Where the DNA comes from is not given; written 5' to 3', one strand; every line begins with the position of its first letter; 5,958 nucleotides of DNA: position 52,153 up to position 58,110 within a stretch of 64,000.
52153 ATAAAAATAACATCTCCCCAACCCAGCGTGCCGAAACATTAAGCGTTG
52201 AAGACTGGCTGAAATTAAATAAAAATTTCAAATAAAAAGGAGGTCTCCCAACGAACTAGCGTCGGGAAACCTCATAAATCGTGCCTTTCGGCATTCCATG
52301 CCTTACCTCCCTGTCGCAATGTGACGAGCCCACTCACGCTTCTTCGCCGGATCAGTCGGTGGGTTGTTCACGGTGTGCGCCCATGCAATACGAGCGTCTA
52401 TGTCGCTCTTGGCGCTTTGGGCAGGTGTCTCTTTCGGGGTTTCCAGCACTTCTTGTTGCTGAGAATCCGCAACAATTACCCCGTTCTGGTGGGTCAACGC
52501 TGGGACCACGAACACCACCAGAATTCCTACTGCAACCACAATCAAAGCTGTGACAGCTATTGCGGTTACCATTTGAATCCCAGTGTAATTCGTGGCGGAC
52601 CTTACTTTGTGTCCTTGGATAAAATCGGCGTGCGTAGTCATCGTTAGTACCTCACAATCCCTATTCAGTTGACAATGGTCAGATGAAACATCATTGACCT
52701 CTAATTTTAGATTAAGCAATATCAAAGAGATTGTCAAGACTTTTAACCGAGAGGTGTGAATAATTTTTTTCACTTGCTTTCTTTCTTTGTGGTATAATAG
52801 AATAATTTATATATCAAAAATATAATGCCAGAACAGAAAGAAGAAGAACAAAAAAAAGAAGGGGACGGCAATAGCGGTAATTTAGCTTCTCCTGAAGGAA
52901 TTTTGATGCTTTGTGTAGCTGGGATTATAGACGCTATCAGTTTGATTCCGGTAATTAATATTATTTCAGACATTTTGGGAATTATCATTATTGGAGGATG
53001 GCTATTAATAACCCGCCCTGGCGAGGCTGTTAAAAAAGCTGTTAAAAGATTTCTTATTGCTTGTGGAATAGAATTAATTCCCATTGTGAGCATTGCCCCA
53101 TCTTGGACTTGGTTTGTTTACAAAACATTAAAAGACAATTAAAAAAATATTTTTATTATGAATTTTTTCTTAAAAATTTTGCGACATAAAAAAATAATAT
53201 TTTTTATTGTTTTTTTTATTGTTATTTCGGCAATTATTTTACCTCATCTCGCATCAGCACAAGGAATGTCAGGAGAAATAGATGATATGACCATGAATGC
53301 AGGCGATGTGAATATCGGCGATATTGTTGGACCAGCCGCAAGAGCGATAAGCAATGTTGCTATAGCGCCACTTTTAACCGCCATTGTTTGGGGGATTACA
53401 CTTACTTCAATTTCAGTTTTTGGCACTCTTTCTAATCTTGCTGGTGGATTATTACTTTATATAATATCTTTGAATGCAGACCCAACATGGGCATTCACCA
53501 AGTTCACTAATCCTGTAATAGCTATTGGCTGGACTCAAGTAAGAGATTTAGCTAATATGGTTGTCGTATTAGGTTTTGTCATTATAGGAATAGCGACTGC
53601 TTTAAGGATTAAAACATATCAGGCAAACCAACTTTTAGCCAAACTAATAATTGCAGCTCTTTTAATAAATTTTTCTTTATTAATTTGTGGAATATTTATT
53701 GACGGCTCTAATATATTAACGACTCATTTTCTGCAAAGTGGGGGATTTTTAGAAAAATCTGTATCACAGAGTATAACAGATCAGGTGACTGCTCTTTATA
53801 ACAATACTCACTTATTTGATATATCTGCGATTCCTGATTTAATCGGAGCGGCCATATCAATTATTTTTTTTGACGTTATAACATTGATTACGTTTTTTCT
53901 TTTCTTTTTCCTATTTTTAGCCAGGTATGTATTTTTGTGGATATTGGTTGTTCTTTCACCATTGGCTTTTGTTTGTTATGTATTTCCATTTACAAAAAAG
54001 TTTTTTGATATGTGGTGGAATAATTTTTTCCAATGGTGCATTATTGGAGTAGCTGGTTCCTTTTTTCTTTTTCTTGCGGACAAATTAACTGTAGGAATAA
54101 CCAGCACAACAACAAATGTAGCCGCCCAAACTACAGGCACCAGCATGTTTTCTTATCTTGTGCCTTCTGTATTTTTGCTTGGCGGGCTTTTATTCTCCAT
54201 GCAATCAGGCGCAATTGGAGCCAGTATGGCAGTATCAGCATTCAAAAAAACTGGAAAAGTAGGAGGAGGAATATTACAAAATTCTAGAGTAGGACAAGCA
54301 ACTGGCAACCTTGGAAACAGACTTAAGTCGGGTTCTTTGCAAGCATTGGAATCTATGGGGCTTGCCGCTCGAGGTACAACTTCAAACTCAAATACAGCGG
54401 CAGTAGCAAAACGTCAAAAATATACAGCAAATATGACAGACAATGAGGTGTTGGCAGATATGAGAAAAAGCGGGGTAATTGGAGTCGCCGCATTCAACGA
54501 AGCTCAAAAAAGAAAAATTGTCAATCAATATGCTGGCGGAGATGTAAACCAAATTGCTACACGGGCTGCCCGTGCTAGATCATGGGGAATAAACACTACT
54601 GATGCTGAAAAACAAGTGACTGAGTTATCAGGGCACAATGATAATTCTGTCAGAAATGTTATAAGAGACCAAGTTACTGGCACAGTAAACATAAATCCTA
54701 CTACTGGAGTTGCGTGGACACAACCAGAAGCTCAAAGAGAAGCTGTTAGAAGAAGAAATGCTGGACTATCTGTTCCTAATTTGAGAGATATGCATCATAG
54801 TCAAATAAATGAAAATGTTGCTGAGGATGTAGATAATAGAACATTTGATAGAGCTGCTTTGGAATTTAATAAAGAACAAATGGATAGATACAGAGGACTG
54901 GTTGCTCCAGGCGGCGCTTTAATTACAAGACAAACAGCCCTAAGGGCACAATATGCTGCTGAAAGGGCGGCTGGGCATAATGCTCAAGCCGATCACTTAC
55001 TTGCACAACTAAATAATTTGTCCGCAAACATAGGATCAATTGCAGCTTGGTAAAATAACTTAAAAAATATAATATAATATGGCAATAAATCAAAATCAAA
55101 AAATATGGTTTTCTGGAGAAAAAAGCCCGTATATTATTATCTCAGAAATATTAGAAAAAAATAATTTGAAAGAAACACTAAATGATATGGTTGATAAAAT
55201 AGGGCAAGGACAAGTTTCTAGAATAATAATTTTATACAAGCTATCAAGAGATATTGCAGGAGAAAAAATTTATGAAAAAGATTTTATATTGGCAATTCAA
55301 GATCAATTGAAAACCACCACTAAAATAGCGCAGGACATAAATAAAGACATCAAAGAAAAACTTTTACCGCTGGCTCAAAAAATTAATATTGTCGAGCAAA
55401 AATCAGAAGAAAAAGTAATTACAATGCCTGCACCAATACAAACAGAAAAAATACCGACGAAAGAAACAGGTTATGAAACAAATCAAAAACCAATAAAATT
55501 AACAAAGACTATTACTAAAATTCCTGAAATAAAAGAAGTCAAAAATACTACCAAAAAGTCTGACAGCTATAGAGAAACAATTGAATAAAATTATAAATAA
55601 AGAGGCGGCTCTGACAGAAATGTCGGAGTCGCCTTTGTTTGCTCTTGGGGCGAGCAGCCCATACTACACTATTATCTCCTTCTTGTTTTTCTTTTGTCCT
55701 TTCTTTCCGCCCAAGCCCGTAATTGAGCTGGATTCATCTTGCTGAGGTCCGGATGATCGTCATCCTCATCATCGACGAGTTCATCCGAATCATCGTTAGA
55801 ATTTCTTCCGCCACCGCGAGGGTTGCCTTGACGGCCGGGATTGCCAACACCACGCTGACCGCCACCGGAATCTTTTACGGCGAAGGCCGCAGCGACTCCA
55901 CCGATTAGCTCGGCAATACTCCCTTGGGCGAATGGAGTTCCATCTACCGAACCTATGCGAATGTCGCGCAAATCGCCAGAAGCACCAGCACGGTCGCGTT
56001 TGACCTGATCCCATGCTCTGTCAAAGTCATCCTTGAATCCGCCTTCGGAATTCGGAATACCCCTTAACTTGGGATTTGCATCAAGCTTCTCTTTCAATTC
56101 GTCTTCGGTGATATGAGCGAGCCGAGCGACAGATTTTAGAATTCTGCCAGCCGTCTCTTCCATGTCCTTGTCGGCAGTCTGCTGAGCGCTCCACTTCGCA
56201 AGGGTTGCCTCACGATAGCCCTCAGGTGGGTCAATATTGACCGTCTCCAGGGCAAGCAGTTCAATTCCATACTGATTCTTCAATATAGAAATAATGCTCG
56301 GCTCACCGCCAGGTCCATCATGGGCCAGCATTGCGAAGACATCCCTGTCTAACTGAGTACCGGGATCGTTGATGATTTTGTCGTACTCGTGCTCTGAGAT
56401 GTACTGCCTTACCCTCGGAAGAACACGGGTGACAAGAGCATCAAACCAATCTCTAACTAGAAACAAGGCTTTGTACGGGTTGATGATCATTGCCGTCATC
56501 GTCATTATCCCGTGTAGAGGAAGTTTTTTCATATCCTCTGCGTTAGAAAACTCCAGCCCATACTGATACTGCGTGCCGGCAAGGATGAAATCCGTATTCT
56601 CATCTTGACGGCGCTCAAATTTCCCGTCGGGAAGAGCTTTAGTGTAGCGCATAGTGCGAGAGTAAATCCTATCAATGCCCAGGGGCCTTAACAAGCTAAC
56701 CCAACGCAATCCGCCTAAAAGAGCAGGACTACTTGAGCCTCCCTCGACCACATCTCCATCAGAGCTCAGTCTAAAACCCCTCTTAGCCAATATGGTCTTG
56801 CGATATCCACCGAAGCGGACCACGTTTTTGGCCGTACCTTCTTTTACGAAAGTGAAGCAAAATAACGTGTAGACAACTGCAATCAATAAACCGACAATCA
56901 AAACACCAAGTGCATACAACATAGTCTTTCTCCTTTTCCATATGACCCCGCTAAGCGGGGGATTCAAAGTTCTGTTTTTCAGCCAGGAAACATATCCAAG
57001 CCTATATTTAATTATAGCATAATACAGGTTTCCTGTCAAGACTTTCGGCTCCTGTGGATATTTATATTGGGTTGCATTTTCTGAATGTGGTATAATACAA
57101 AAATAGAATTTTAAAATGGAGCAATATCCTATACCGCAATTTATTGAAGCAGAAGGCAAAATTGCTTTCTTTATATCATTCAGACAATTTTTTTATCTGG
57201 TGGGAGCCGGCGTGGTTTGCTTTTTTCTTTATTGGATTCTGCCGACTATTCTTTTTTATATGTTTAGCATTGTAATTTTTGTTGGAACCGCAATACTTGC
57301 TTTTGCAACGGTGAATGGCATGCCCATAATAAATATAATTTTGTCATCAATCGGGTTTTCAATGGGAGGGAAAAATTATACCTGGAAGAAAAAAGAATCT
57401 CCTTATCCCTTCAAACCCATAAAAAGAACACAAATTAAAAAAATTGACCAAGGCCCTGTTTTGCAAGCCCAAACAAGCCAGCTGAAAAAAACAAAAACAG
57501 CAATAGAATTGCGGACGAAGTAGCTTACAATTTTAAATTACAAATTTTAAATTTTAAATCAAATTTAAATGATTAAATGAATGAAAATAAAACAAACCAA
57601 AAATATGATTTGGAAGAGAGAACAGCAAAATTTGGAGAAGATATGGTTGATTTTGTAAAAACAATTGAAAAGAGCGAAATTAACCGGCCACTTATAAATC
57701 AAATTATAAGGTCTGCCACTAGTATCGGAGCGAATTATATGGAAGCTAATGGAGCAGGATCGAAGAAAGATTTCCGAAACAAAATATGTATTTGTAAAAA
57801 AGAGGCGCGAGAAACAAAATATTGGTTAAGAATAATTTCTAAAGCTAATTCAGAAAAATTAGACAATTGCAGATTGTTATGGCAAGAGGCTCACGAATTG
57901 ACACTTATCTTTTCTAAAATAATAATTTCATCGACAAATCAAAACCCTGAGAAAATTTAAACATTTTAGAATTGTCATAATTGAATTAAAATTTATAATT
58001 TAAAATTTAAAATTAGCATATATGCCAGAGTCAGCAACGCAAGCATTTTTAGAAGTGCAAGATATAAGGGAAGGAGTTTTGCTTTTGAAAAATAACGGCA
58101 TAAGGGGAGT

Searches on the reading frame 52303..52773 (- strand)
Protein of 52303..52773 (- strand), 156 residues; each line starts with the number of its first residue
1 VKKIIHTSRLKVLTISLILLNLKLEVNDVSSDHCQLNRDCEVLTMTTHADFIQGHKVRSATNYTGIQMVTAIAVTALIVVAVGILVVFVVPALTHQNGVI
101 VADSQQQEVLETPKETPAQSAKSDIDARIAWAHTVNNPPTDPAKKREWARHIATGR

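Call 8: search_protein_families(library=pfam, proteins=[window:52303-52773:-], max_evalue=0.01)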
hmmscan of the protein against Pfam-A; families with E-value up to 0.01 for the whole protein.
window:52303-52773:- (156 aa): 0 families

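Call 21: find_encoding_contigs(protein=window:52303-52773:-, flank=4000, max_places=10)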
Protein window:52303-52773:- (156 aa): 18 contigs read that carry it; 8 places shown.
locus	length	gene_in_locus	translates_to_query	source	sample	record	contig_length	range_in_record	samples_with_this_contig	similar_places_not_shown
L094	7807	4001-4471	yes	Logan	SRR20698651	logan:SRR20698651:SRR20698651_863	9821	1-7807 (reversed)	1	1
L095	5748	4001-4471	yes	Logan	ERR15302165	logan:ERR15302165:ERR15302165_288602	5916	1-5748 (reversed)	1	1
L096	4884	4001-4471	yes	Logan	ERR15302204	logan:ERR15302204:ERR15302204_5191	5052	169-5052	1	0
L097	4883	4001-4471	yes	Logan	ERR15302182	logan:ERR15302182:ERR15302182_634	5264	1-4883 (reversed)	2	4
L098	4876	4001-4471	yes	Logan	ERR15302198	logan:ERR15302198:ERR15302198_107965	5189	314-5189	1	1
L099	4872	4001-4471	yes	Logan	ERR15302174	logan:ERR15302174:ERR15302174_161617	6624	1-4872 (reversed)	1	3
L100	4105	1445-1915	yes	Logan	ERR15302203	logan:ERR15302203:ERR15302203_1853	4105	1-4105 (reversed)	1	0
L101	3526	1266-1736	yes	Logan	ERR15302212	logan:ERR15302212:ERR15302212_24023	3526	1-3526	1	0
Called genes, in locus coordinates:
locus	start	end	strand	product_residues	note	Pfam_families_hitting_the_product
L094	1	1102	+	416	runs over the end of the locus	-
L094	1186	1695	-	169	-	-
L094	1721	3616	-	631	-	PF19590:TrbL_3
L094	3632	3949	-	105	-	-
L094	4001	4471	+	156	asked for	-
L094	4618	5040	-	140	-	PF01934:HepT-like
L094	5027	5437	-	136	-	PF01909:NTP_transf_2 (weak), PF18765:Polbeta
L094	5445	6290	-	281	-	PF00398:RrnaAD, PF13847:Methyltransf_31 (weak), PF08241:Methyltransf_11 (weak), PF13649:Methyltransf_25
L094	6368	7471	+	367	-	PF23473:LysM3_LYK4_5 (faint), PF01476:LysM, PF01551:Peptidase_M23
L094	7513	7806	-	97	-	?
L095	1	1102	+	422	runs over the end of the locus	?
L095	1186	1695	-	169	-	-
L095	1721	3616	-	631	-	PF19590:TrbL_3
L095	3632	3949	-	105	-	-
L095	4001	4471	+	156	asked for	-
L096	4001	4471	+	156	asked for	-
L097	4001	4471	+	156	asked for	-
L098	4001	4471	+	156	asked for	-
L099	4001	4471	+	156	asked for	-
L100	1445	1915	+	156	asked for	-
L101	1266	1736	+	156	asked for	-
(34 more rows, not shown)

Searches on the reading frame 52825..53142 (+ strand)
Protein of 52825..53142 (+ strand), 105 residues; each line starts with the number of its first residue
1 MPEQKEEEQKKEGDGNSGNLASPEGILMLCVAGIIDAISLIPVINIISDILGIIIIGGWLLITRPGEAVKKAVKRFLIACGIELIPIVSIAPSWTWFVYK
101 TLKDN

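Call 8: search_protein_families(library=pfam, proteins=[window:52825-53142:+], max_evalue=0.01)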
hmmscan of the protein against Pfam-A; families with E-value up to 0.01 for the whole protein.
window:52825-53142:+ (105 aa): 0 families

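Call 22: find_encoding_contigs(protein=window:52825-53142:+, flank=4000, max_places=10)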
Protein window:52825-53142:+ (105 aa): 20 contigs read that carry it; 10 places shown.
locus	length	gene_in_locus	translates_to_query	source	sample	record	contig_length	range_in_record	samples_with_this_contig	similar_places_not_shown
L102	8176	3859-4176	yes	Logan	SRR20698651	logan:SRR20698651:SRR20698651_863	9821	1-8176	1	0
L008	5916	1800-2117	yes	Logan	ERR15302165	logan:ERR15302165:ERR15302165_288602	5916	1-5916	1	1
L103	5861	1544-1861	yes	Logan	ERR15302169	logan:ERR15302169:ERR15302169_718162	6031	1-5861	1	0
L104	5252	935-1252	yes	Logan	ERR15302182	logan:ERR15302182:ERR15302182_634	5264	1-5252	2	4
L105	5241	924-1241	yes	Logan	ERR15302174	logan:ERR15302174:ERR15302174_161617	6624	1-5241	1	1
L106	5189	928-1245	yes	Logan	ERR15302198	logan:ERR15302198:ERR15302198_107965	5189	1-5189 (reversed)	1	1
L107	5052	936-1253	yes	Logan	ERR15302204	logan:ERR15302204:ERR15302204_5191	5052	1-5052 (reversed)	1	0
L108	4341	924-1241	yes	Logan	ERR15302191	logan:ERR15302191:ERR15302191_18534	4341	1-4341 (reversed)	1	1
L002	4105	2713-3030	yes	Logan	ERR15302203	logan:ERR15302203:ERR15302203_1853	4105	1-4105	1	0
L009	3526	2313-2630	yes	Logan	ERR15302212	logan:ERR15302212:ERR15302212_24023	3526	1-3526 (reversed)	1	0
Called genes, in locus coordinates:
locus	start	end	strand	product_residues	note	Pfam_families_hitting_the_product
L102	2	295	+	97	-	?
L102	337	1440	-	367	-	PF23473:LysM3_LYK4_5 (faint), PF01476:LysM, PF01551:Peptidase_M23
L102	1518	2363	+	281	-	PF00398:RrnaAD, PF13847:Methyltransf_31 (weak), PF08241:Methyltransf_11 (weak), PF13649:Methyltransf_25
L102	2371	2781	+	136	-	PF01909:NTP_transf_2 (weak), PF18765:Polbeta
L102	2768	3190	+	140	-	PF01934:HepT-like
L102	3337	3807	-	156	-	-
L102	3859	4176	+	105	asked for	-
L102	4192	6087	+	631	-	PF19590:TrbL_3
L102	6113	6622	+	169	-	-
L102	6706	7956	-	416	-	-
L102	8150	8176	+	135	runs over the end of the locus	PF12666:PrgI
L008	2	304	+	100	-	?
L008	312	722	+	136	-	PF01909:NTP_transf_2 (weak), PF18765:Polbeta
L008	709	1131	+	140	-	PF01934:HepT-like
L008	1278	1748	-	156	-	-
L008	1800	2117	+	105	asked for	-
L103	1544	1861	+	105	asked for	-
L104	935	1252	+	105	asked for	-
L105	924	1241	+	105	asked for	-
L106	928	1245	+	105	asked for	-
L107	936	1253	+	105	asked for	-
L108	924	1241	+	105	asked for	-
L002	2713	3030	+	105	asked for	-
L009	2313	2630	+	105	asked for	-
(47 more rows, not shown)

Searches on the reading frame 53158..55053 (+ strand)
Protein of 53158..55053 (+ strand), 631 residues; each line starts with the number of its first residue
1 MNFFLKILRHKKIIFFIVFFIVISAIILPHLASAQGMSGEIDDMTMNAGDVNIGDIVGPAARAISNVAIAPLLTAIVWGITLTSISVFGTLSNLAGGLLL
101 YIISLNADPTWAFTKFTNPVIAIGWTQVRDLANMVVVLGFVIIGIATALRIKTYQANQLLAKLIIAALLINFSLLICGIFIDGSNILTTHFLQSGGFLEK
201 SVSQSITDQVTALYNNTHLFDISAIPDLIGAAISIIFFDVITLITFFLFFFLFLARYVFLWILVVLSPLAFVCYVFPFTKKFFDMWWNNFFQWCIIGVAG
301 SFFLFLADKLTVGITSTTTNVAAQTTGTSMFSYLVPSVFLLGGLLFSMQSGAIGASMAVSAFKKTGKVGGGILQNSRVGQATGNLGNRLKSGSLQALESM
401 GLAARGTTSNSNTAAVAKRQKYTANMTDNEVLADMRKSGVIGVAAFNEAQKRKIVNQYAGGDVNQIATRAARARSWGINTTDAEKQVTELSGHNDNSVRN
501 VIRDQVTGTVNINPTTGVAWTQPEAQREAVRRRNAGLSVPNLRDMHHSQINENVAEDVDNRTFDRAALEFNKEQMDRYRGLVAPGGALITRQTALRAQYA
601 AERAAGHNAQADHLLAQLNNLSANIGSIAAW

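Call 8: search_protein_families(library=pfam, proteins=[window:53158-55053:+], max_evalue=0.01)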
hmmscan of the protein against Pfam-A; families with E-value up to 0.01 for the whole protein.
window:53158-55053:+ (631 aa): 1 family
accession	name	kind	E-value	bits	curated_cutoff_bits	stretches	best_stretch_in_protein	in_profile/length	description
PF04610.19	TrbL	-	0.0002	21.7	25.9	1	157-342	26-210/215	TrbL/VirB6 plasmid conjugal transfer protein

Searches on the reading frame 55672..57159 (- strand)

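Call 52: search_protein_families(library=pfam, proteins=[window:55672-57159:-], max_evalue=0.001)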
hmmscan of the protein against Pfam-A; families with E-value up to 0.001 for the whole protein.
window:55672-57159:- (495 aa): 1 family
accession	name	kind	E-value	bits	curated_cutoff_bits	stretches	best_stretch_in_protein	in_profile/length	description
PF01145.31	Band_7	-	0.00059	20.4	23.6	0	228-335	74-171/176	SPFH domain / Band 7 family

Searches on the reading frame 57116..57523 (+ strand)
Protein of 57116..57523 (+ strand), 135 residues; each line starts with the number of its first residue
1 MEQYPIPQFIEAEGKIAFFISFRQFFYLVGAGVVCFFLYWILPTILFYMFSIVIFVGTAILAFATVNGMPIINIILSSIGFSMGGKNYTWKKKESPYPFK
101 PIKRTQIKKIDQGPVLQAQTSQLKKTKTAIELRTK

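Call 52: search_protein_families(library=pfam, proteins=[window:57116-57523:+], max_evalue=0.001)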
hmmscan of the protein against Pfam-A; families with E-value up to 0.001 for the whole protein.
window:57116-57523:+ (135 aa): 1 family
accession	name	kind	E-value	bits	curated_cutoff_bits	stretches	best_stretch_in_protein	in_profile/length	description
PF12666.12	PrgI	-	1.2e-08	35.8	27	1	6-82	2-82/91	PrgI family protein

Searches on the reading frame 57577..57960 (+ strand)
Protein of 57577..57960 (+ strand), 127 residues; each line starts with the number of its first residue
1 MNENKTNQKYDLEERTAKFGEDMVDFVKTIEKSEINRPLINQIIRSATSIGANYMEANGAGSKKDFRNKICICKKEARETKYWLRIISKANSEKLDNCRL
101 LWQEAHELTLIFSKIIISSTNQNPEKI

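Call 52: search_protein_families(library=pfam, proteins=[window:57577-57960:+], max_evalue=0.001)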
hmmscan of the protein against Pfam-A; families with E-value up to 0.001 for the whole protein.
window:57577-57960:+ (127 aa): 1 family
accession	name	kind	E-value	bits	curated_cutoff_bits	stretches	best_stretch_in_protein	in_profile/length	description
PF05635.17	23S_rRNA_IVP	-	1.6e-16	60.9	33.8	1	14-108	7-100/106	23S rRNA-intervening sequence protein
